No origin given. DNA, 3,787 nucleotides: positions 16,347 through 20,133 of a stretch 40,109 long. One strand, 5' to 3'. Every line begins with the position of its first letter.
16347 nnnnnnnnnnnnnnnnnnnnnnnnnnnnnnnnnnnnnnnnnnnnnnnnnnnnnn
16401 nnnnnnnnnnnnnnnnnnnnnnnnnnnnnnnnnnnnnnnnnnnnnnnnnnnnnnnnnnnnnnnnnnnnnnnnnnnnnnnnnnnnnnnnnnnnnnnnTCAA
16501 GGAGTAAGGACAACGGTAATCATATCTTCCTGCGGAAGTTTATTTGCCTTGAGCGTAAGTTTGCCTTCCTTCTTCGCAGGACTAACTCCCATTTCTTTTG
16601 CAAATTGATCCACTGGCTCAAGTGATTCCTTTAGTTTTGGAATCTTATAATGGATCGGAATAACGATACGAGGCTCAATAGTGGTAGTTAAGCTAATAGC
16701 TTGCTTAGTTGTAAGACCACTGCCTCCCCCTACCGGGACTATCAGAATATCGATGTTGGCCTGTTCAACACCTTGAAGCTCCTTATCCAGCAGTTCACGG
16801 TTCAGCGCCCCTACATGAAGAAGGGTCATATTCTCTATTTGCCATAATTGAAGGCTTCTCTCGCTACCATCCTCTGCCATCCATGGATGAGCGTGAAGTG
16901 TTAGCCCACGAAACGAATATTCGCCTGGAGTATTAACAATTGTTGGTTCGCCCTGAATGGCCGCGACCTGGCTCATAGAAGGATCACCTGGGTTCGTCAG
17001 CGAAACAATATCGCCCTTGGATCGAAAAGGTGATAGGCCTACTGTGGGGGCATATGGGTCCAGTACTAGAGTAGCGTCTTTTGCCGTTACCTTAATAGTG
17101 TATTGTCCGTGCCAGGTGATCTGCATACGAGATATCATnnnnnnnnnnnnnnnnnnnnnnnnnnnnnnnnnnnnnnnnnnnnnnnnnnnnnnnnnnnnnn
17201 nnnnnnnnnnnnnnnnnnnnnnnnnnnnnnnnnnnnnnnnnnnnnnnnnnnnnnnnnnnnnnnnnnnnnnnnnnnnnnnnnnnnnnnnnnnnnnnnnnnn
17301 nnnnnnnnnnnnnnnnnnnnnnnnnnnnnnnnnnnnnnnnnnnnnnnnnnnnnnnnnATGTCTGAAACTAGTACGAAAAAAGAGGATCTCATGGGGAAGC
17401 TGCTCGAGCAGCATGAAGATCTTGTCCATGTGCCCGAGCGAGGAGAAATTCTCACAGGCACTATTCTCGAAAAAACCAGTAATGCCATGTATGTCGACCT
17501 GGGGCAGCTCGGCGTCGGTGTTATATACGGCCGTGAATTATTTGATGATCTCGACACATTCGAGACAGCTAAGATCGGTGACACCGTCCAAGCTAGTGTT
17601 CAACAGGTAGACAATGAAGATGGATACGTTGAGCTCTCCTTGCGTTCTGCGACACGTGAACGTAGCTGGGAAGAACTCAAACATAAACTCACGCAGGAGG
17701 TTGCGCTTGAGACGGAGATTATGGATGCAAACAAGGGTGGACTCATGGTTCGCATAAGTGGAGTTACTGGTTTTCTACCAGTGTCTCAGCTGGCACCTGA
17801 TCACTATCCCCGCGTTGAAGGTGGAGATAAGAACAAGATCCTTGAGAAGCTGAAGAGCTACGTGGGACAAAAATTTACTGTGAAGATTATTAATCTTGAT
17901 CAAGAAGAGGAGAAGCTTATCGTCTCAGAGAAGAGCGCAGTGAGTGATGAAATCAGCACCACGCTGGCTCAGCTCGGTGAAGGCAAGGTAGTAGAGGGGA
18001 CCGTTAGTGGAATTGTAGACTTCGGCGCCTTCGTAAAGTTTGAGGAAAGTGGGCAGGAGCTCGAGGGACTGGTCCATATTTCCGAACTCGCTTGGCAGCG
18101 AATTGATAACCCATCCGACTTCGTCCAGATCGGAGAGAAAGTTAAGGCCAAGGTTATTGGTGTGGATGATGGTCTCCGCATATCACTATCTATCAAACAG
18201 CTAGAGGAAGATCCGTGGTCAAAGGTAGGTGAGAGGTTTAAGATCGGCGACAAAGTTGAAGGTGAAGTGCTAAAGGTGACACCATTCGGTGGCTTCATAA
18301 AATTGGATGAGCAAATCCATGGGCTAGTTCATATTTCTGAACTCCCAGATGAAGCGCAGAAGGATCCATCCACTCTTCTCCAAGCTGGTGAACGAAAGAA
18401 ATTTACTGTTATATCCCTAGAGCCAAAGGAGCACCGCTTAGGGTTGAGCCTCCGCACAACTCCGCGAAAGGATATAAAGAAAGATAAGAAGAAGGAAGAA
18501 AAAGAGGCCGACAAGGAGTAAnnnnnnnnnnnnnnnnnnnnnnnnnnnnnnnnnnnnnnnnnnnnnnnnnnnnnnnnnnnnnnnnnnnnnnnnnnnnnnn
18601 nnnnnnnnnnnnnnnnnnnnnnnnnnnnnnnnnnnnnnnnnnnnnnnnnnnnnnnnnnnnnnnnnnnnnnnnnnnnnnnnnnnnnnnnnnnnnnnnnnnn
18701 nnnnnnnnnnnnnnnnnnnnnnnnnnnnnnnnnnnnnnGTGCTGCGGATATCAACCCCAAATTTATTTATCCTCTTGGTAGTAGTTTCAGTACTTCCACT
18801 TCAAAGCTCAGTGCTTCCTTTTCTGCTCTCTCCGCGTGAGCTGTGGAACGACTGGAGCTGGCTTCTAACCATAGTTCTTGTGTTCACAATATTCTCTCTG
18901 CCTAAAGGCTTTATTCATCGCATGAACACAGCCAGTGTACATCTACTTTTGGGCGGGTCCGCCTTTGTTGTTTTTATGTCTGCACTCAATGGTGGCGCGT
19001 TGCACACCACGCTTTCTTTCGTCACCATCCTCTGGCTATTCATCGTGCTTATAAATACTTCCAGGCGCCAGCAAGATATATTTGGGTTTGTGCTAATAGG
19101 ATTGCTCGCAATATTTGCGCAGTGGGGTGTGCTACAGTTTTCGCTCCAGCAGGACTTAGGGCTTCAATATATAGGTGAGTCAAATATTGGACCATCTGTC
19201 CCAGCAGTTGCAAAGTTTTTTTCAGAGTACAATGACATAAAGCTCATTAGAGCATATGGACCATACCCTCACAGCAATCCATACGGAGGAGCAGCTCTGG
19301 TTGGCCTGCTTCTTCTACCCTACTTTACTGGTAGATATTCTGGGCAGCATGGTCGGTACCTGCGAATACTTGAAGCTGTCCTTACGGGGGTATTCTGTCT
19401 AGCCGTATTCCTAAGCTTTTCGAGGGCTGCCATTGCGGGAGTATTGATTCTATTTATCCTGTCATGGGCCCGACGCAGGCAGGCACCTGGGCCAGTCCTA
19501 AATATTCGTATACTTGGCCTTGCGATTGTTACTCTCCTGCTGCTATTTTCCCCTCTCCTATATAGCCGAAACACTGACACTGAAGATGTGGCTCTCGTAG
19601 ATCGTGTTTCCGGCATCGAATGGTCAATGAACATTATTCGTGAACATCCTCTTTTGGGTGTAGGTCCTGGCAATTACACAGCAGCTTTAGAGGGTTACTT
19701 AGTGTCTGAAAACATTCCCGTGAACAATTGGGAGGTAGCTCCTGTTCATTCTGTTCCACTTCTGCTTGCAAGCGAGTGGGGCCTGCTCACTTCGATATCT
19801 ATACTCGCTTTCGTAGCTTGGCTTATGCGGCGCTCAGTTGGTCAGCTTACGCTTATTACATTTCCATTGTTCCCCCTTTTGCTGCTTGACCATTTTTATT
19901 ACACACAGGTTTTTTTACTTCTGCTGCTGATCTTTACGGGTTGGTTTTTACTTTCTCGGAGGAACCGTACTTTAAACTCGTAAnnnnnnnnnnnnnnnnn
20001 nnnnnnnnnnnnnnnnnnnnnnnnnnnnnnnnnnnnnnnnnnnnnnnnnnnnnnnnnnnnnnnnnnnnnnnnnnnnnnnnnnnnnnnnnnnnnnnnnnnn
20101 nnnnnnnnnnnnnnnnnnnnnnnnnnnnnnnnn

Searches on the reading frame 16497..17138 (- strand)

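Call 5: search_protein_families(library=pfam, proteins=[window:16497-17138:-], max_evalue=0.001)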
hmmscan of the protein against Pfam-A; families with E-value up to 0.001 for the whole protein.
window:16497-17138:- (213 aa): 1 family
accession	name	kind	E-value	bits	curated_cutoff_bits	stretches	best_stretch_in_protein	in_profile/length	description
PF13483.12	Lactamase_B_3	-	1.2e-21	77.8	24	1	6-163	1-160/160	Beta-lactamase superfamily domain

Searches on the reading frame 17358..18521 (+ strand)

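Call 5: search_protein_families(library=pfam, proteins=[window:17358-18521:+], max_evalue=0.001)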
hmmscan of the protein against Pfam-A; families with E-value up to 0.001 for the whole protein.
window:17358-18521:+ (387 aa): 6 families
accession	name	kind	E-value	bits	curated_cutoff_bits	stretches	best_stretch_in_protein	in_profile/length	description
PF00575.29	S1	-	2.1e-52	175.8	22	4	207-280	3-74/74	S1 RNA binding domain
PF23459.1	S1_RRP5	-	1.4e-14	54.8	27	1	297-365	4-72/72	RRP5 S1 domain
PF21710.3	Spt6_S1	-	4.7e-06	27.3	27.5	0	68-97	59-88/91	Spt6, S1/OB domain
PF13509.12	S1_2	-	8.3e-06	26.3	21.8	0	296-334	1-39/61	S1 domain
PF21543.3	CvfB_2nd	-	1.6e-05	25.1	27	0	257-280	52-75/76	Virulence regulatory factor CvfB, second domain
PF24685.1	OB_RRP5_4th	-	0.00023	21.5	31.5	0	222-269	24-71/92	RRP5 OB-fold domain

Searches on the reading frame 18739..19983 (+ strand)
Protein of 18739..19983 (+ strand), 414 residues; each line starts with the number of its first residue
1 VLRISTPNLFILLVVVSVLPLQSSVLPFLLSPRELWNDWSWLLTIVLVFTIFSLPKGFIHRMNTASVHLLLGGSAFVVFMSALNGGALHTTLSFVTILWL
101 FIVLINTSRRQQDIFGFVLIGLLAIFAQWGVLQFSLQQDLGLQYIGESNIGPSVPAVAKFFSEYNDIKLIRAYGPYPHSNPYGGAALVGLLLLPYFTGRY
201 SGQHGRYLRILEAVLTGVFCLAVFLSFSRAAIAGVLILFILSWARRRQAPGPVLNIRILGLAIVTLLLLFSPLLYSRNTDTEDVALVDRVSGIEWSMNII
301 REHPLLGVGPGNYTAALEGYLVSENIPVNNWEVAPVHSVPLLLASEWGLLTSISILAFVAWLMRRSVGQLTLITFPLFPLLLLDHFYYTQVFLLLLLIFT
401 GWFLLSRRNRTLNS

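Call 5: search_protein_families(library=pfam, proteins=[window:18739-19983:+], max_evalue=0.001)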
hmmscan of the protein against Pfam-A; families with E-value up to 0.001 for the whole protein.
window:18739-19983:+ (414 aa): 1 family
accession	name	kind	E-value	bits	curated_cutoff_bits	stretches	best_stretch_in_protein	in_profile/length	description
PF04932.20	Wzy_C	-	3.1e-11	43.7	31.7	1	219-353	6-146/149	O-Antigen ligase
